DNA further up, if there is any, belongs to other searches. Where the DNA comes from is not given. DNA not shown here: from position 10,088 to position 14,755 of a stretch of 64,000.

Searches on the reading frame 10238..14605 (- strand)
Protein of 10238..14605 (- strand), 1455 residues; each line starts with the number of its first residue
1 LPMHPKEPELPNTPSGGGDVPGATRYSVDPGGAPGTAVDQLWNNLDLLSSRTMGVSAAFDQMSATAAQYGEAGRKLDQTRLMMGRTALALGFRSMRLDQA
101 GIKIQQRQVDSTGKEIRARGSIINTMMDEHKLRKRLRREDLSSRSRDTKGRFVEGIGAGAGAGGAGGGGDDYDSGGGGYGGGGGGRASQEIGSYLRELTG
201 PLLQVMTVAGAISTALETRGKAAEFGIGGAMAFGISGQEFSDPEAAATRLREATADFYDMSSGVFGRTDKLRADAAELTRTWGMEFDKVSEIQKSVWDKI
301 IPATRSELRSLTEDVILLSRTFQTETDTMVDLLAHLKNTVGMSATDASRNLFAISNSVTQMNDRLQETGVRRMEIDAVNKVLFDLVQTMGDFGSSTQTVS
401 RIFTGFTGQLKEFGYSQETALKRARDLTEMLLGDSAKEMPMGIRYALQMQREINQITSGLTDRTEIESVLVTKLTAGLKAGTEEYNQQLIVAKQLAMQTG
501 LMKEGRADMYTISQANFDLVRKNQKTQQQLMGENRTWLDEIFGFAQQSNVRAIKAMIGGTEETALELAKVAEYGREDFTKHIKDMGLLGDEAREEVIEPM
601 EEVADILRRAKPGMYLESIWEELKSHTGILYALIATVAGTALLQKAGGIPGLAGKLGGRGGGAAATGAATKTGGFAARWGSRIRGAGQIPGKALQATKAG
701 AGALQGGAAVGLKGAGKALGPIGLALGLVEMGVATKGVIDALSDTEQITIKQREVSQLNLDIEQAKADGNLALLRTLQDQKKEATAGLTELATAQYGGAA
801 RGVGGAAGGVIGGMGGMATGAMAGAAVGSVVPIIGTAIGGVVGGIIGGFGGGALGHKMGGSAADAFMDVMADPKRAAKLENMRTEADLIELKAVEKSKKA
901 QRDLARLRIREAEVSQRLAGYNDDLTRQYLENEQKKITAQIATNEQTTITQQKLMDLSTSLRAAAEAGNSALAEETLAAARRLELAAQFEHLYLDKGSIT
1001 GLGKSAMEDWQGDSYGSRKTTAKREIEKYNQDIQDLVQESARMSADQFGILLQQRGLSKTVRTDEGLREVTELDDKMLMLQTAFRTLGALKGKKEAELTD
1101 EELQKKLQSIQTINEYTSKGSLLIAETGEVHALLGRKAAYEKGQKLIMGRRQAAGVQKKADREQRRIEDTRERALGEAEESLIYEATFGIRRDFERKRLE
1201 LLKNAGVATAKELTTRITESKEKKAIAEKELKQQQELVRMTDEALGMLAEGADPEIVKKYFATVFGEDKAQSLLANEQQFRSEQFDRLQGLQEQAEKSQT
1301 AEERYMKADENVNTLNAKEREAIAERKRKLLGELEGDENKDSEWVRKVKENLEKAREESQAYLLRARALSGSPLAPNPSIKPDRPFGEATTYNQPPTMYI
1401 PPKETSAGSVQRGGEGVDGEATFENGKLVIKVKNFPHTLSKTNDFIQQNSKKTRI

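Call 16: search_protein_families(library=phrogs, proteins=[window:10238-14605:-], max_evalue=0.001)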
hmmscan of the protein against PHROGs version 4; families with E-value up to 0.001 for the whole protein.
window:10238-14605:- (1455 aa): 7 families
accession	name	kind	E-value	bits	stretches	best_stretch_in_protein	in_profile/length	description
phrog_24596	-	unknown function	2.6e-14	53.4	1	803-956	711-846/1052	-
phrog_1047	-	tail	1.8e-11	43.9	1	789-928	839-937/1251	tail associated lysin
phrog_16692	-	unknown function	8.8e-11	41.9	1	647-962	598-871/1107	-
phrog_20938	-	unknown function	2.3e-07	30.3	1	810-922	801-907/1028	-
phrog_10341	-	lysis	5.1e-06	26.6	1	784-903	115-230/577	endolysin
phrog_11489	-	unknown function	2.9e-05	23.3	1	789-859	704-772/1717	-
phrog_23574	-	tail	0.00027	19.4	1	804-857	810-863/1441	tail length tape measure protein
